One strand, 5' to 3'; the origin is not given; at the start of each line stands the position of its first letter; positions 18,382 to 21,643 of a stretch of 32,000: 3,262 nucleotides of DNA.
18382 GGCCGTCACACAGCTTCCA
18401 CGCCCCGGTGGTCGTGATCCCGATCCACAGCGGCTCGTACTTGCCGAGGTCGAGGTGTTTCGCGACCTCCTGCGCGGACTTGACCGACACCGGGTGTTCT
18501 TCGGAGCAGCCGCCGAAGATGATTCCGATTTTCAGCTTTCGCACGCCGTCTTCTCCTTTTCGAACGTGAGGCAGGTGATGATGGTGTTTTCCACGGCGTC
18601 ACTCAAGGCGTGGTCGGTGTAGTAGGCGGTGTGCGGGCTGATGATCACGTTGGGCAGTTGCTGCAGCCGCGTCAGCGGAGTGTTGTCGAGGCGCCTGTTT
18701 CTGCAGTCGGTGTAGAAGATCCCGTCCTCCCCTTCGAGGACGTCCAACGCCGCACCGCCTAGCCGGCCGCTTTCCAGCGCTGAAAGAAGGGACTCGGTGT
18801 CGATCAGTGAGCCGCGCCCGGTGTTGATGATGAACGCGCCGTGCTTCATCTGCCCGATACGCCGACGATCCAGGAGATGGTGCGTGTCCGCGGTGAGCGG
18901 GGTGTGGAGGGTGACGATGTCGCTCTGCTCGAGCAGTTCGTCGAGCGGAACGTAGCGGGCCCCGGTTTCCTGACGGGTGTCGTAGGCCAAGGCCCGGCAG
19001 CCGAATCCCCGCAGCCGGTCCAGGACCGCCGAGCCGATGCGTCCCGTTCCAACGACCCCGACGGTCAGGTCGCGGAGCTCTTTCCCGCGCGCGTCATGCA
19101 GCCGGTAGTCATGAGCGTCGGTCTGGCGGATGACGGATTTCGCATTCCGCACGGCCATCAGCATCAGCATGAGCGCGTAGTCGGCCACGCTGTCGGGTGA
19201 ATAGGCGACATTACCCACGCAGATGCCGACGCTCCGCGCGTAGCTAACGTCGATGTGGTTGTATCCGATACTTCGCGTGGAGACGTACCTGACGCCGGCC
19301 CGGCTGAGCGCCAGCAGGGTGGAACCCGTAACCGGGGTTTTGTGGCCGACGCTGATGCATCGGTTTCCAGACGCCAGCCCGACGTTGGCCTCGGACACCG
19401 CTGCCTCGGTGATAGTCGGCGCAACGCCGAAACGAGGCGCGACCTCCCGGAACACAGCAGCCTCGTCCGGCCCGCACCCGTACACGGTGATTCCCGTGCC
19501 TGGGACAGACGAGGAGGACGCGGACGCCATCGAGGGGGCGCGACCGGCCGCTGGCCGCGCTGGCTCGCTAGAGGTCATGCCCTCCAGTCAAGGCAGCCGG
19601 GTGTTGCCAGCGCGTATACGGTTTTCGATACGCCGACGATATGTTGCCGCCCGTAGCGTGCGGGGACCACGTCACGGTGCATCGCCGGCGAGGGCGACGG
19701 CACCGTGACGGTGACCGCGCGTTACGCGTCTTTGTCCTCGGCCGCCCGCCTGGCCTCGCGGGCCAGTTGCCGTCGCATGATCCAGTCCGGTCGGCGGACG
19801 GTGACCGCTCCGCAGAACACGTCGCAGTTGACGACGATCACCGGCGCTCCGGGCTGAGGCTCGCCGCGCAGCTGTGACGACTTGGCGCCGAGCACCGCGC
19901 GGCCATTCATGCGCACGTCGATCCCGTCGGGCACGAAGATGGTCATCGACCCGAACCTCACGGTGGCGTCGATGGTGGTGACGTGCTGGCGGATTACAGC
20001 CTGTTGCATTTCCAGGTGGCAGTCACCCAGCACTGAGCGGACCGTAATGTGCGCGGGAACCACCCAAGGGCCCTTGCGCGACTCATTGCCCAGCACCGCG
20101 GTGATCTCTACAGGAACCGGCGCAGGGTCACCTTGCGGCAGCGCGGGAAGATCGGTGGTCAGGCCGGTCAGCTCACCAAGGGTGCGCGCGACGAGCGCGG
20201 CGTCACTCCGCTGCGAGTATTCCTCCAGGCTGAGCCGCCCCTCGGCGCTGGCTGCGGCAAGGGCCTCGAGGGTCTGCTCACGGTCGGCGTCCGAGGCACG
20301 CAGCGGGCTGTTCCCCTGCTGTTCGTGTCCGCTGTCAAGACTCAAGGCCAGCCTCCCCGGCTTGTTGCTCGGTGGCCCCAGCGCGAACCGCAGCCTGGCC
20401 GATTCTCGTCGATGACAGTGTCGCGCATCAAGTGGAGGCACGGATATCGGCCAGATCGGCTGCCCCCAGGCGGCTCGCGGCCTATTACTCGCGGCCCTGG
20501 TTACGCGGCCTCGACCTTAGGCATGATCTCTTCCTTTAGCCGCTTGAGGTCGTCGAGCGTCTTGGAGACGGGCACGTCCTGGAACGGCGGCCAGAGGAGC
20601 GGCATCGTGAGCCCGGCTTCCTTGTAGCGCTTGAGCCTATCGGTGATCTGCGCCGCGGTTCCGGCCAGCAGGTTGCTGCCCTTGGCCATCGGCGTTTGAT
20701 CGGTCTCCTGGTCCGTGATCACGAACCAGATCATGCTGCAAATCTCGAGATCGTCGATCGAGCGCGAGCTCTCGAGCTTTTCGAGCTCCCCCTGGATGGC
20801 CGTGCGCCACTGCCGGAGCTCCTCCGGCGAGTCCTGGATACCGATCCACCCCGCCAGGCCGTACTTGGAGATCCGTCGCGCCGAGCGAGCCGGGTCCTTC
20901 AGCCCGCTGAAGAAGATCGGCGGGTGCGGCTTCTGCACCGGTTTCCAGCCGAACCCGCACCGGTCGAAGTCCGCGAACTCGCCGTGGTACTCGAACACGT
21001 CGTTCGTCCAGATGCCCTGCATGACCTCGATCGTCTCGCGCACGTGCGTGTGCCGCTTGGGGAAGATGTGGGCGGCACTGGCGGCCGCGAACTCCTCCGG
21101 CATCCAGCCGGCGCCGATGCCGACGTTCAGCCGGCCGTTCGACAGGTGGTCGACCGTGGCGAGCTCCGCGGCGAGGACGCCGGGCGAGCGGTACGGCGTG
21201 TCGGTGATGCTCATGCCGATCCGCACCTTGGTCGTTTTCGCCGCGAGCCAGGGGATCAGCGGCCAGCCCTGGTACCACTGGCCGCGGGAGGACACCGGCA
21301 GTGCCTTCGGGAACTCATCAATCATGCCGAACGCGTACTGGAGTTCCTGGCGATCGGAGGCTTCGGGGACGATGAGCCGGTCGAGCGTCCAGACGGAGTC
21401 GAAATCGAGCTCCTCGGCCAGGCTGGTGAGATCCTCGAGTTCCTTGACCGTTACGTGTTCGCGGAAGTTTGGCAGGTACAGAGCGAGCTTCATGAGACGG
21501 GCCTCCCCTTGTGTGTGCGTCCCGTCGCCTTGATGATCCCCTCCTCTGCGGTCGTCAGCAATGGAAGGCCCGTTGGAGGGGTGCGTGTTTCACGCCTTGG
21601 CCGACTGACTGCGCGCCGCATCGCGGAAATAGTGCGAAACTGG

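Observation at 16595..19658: vanHAX is bracketed by two diverged direct copies of the same intergenic module; one still drives an 8-codon response-regulator stub followed about 30 bp later by an IS256 transposase tail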

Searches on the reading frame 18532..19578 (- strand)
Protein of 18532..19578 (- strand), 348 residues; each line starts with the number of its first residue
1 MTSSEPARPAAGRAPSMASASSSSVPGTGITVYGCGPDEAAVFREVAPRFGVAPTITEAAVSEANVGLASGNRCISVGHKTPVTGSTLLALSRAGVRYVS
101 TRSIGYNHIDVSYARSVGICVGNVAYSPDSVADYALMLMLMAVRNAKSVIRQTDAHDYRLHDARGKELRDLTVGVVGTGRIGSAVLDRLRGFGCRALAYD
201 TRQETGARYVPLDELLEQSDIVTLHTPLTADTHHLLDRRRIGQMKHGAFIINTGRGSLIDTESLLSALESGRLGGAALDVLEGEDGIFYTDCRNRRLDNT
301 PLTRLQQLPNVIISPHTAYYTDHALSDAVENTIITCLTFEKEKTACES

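Call 8: search_protein_families(library=pfam, proteins=[window:18532-19578:-], max_evalue=0.01)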
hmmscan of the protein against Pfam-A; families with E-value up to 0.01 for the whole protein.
window:18532-19578:- (348 aa): 3 families
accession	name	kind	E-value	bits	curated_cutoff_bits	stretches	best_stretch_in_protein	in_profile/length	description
PF02826.25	2-Hacid_dh_C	-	3.3e-53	180.1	25.1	1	136-318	1-178/178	D-isomer specific 2-hydroxyacid dehydrogenase, NAD binding domain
PF00389.36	2-Hacid_dh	-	2.2e-15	56.9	24.6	1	56-344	24-128/134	D-isomer specific 2-hydroxyacid dehydrogenase, catalytic domain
PF00899.27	ThiF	-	0.0056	16.3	28.1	0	163-197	13-47/238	ThiF family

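Call 12: find_encoding_contigs(protein=window:18532-19578:-, flank=10000, max_places=10)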
Protein window:18532-19578:- (348 aa): no gene with exactly this product is on record in the collection.

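Call 54: find_homologous_proteins(query=window:18532-19578:-, max_evalue=1e-100)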
Query window:18532-19578:- (348 aa): 5133 proteins with E <= 1e-100 among 8000 candidates; the best 120 are listed.
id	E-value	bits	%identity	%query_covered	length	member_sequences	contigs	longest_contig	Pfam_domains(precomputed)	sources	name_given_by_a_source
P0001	2.9e-204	696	92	100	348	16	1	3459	PF00389.37,PF02826.26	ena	-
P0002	2.0e-198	676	100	88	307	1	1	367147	PF00389.37,PF02826.26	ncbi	-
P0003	2.1e-197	673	89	99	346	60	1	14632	PF00389.37,PF02826.26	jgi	jgi:D-specific alpha-keto acid dehydrogenase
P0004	5.3e-196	668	88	99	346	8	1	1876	PF00389.37,PF02826.26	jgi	-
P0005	6.6e-195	665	90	92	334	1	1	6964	PF00389.37,PF02826.26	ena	-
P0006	1.8e-192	657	86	100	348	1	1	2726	PF00389.37,PF02826.26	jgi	jgi:D-specific alpha-keto acid dehydrogenase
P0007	1.0e-191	654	87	100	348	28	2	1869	PF00389.37,PF02826.26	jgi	jgi:D-specific alpha-keto acid dehydrogenase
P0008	2.2e-191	653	86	100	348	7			PF00389.37,PF02826.26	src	-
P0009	5.8e-191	652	86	100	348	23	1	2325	PF00389.37,PF02826.26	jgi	jgi:D-specific alpha-keto acid dehydrogenase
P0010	2.9e-190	649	92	92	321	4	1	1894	PF00389.37,PF02826.26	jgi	jgi:D-specific alpha-keto acid dehydrogenase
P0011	1.4e-187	641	86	99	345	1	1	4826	PF00389.37,PF02826.26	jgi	jgi:D-specific alpha-keto acid dehydrogenase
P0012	9.2e-187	638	84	100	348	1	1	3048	PF00389.37,PF02826.26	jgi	jgi:D-specific alpha-keto acid dehydrogenase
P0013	9.0e-185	631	84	100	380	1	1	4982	PF00389.37,PF02826.26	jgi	jgi:D-specific alpha-keto acid dehydrogenase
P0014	1.7e-184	631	89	92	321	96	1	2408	PF00389.37,PF02826.26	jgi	jgi:D-specific alpha-keto acid dehydrogenase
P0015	5.0e-182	622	89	91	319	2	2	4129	PF00389.37,PF02826.26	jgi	jgi:D-specific alpha-keto acid dehydrogenase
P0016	7.7e-181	619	88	91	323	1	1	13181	PF00389.37,PF02826.26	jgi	jgi:D-specific alpha-keto acid dehydrogenase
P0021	2.0e-179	614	88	91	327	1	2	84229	PF00389.37,PF02826.26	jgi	jgi:D-specific alpha-keto acid dehydrogenase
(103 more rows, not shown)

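Call 55: find_encoding_contigs(protein=P0002, flank=10000, max_places=3)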
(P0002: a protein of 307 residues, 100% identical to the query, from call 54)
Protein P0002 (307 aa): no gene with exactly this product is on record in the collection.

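Call 56: find_encoding_contigs(protein=P0003, flank=10000, max_places=3)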
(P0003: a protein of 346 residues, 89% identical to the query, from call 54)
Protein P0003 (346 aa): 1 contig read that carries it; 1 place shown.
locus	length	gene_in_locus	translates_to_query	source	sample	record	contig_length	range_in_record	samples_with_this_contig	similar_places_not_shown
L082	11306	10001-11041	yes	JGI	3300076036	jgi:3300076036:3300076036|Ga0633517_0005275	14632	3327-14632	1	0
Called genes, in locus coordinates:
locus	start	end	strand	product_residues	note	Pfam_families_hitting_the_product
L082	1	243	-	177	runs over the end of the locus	-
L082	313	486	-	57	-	-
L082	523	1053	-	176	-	PF13404:HTH_AsnC-type, PF13412:HTH_24, PF09339:HTH_IclR (weak), PF22451:NirdL-like_HTH (faint), PF01037:AsnC_trans_reg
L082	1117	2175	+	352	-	PF02812:ELFV_dehydrog_N, PF00208:ELFV_dehydrog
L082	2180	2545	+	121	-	PF00903:Glyoxalase, PF18029:Glyoxalase_6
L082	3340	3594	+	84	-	-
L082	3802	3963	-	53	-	-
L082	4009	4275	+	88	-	-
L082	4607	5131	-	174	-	-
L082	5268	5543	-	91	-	-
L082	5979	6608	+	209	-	PF00383:dCMP_cyt_deam_1, PF14437:MafB19-deam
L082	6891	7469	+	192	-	-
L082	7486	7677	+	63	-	-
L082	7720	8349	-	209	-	-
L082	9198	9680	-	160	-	PF08245:Mur_ligase_M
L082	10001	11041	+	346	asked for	PF00389:2-Hacid_dh, PF02826:2-Hacid_dh_C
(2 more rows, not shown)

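Call 57: list_cluster_members(proteins=[P0002, P0001])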
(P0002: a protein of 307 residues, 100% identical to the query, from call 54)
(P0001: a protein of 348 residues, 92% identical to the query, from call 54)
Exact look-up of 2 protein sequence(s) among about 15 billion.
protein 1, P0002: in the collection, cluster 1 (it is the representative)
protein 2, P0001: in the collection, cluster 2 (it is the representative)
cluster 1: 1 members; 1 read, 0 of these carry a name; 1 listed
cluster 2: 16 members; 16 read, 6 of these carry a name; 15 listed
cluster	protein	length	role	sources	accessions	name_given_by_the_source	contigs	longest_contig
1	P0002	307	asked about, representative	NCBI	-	-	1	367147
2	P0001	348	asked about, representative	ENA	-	-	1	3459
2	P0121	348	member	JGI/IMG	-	D-specific alpha-keto acid dehydrogenase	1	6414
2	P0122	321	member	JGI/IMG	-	D-specific alpha-keto acid dehydrogenase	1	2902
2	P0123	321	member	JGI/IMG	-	D-specific alpha-keto acid dehydrogenase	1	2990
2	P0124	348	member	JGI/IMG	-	D-specific alpha-keto acid dehydrogenase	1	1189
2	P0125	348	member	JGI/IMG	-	D-specific alpha-keto acid dehydrogenase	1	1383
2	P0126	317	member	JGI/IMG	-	D-specific alpha-keto acid dehydrogenase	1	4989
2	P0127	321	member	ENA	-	-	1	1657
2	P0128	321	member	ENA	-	-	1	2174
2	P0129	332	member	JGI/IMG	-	-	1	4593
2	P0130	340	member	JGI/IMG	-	-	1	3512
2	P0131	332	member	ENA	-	-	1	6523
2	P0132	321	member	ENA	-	-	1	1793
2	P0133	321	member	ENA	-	-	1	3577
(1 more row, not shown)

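Call 58: find_encoding_contigs(protein=P0121, flank=10000, max_places=3)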
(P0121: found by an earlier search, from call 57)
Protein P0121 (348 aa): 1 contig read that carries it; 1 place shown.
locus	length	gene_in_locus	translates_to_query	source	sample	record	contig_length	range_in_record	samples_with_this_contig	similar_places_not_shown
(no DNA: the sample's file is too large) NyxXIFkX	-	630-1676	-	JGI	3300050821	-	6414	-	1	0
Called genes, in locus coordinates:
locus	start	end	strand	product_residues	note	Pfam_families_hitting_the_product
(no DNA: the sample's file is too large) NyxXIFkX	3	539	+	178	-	?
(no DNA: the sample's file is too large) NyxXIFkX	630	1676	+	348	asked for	PF00389:2-Hacid_dh, PF02826:2-Hacid_dh_C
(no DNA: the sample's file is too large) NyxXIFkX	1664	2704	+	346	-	PF01820:Dala_Dala_lig_N, PF02655:ATP-grasp_3 (faint), PF02222:ATP-grasp, PF07478:Dala_Dala_lig_C, PF13535:ATP-grasp_4 (weak)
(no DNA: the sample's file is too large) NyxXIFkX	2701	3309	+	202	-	PF01427:Peptidase_M15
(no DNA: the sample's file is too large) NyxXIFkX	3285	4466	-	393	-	PF00672:HAMP, PF00512:HisKA, PF02518:HATPase_c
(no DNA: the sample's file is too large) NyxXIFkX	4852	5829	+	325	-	PF13379:NMT1_2, PF12974:Phosphonate-bd, PF09084:NMT1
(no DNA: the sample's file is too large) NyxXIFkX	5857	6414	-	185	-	?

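Call 59: find_encoding_contigs(protein=P0005, flank=10000, max_places=3)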
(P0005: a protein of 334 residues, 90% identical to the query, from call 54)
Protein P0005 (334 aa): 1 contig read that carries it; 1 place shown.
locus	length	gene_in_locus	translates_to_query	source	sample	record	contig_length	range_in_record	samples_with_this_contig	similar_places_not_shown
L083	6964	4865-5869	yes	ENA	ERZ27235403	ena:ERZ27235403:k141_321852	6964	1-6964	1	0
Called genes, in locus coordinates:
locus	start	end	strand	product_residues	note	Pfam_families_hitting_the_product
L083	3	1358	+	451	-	?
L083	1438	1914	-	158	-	-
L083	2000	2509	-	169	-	-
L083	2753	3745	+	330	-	PF00296:Bac_luciferase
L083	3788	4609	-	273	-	PF04672:Methyltransf_19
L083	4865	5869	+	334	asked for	PF00389:2-Hacid_dh, PF02826:2-Hacid_dh_C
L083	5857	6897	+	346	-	PF01820:Dala_Dala_lig_N, PF02655:ATP-grasp_3 (faint), PF02222:ATP-grasp, PF07478:Dala_Dala_lig_C, PF13535:ATP-grasp_4 (weak)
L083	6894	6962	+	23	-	?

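Call 60: find_encoding_contigs(protein=P0131, flank=10000, max_places=3)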
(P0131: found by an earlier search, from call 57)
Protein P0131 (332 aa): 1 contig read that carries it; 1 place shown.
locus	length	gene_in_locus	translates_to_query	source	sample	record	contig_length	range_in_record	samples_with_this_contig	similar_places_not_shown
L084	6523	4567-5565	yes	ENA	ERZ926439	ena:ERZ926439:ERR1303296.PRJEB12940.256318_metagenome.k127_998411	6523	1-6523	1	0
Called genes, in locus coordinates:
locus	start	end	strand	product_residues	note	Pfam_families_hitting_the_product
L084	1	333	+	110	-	?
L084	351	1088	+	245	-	PF12728:HTH_17, PF00239:Resolvase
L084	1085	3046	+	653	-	PF07282:Cas12f1-like_TNB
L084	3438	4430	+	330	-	PF00296:Bac_luciferase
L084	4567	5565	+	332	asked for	PF00389:2-Hacid_dh, PF02826:2-Hacid_dh_C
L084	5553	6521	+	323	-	?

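Call 64: find_encoding_contigs(protein=P0021, flank=10000, max_places=2)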
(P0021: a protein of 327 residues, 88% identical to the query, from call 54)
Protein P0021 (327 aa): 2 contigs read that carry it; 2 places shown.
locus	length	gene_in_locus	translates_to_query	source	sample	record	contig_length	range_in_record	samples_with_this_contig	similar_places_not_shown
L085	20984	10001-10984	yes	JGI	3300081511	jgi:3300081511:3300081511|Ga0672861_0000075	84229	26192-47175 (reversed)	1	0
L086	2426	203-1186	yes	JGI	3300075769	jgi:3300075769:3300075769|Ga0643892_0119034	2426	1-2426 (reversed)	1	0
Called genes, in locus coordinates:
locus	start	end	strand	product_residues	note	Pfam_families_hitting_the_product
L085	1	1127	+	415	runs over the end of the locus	PF07690:MFS_1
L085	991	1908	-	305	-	PF12852:Cupin_6, PF00165:HTH_AraC (weak), PF12833:HTH_18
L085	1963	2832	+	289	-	PF05368:NmrA, PF13460:NAD_binding_10 (weak)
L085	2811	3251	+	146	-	PF00903:Glyoxalase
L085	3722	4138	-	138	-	PF01850:PIN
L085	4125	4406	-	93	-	-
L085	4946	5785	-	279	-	-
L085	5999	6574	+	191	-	-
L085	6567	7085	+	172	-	PF05168:HEPN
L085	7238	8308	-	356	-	PF26999:ABC-2_memb_rel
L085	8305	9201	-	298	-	PF00005:ABC_tran, PF02463:SMC_N (faint), PF13304:AAA_21 (weak)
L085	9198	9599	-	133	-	PF00392:GntR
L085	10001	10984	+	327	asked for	PF00389:2-Hacid_dh, PF02826:2-Hacid_dh_C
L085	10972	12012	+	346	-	PF01820:Dala_Dala_lig_N, PF02222:ATP-grasp, PF07478:Dala_Dala_lig_C, PF13535:ATP-grasp_4 (weak)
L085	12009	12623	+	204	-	PF01427:Peptidase_M15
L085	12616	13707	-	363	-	PF00672:HAMP, PF00512:HisKA, PF02518:HATPase_c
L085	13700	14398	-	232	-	-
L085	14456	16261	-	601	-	PF00753:Lactamase_B, PF12706:Lactamase_B_2 (weak), PF14863:Alkyl_sulf_dimr, PF14864:Alkyl_sulf_C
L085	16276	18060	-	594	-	PF00916:Sulfate_transp, PF01740:STAS, PF13466:STAS_2 (weak)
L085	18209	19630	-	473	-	PF00067:p450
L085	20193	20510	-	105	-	PF02452:PemK_toxin, PF01845:CcdB (weak)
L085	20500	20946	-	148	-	-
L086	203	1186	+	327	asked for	PF00389:2-Hacid_dh, PF02826:2-Hacid_dh_C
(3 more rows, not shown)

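Call 65: find_encoding_contigs(protein=P0016, flank=10000, max_places=2)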
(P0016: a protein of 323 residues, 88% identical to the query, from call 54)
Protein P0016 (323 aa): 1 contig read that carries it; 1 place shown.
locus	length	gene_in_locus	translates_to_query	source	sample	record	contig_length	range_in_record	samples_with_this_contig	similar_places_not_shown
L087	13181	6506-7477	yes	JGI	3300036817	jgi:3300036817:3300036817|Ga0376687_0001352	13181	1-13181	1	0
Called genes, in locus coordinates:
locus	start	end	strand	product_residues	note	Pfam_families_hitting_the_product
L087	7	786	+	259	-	PF02770:Acyl-CoA_dh_M, PF00441:Acyl-CoA_dh_1, PF08028:Acyl-CoA_dh_2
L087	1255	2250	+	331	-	PF01408:GFO_IDH_MocA, PF03807:F420_oxidored (weak), PF22725:GFO_IDH_MocA_C3, PF02894:GFO_IDH_MocA_C (weak)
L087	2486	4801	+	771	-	PF13424:TPR_12 (faint), PF07719:TPR_2 (faint), PF13374:TPR_10 (faint)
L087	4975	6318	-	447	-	PF01225:Mur_ligase (weak), PF08245:Mur_ligase_M, PF02875:Mur_ligase_C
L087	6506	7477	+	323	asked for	PF00389:2-Hacid_dh, PF02826:2-Hacid_dh_C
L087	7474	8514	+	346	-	PF01820:Dala_Dala_lig_N, PF02222:ATP-grasp, PF07478:Dala_Dala_lig_C, PF13535:ATP-grasp_4 (weak)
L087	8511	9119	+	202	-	PF01427:Peptidase_M15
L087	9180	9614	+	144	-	PF00583:Acetyltransf_1, PF13673:Acetyltransf_10 (weak), PF13508:Acetyltransf_7 (weak)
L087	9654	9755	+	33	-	-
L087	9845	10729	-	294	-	PF00672:HAMP, PF00512:HisKA, PF02518:HATPase_c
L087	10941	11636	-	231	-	PF00072:Response_reg, PF00486:Trans_reg_C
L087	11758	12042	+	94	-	-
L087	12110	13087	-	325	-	PF08240:ADH_N, PF00107:ADH_zinc_N (faint), PF13602:ADH_zinc_N_2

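Call 67: find_encoding_contigs(protein=P0001, flank=10000, max_places=3)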
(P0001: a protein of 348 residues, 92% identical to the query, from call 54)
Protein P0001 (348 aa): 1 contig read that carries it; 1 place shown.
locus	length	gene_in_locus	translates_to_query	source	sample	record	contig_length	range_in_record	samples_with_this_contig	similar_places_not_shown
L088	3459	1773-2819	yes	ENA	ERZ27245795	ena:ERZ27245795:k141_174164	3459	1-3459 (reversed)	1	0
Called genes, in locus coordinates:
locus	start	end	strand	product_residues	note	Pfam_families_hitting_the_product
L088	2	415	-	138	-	?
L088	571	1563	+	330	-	PF00296:Bac_luciferase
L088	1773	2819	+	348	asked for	PF00389:2-Hacid_dh, PF02826:2-Hacid_dh_C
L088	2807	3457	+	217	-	?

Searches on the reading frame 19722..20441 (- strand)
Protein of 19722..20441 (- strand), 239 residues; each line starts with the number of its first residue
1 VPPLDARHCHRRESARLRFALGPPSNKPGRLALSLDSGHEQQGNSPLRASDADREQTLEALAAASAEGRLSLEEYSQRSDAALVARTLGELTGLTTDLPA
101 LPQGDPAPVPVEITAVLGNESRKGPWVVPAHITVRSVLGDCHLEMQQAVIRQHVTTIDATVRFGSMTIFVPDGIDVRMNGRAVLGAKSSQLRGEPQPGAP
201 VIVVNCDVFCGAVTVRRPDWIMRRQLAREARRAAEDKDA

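Call 8: search_protein_families(library=pfam, proteins=[window:19722-20441:-], max_evalue=0.01)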
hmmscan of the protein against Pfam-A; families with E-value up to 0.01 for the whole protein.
window:19722-20441:- (239 aa): 2 families
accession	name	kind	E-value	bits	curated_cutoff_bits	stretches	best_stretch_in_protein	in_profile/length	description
PF08044.16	DUF1707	-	4.7e-20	71.8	27.6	1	47-99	1-53/53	DUF1707 SHOCT-like domain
PF09922.15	LiaF-like_C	-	3.4e-07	30.6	29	1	123-186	9-71/114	Cell wall-active antibiotics response LiaF, C-terminal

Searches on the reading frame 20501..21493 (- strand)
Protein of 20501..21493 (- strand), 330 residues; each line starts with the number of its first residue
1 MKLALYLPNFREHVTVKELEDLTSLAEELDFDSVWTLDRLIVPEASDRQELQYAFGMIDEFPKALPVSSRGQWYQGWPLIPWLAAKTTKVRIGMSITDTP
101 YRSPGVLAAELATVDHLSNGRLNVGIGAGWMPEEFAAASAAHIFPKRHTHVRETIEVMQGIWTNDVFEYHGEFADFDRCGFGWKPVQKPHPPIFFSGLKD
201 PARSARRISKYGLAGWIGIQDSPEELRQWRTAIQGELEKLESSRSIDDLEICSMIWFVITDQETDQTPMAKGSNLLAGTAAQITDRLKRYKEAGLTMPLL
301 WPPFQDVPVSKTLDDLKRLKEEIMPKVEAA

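Call 8: search_protein_families(library=pfam, proteins=[window:20501-21493:-], max_evalue=0.01)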
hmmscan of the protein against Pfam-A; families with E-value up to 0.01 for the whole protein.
window:20501-21493:- (330 aa): 1 family
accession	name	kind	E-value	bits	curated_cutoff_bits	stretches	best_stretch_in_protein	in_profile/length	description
PF00296.26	Bac_luciferase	-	2.3e-35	122.9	27.9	1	15-263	21-234/314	Luciferase-like monooxygenase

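Call 41: find_encoding_contigs(protein=window:20501-21493:-, flank=10000, max_places=6)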
Protein window:20501-21493:- (330 aa): no gene with exactly this product is on record in the collection.
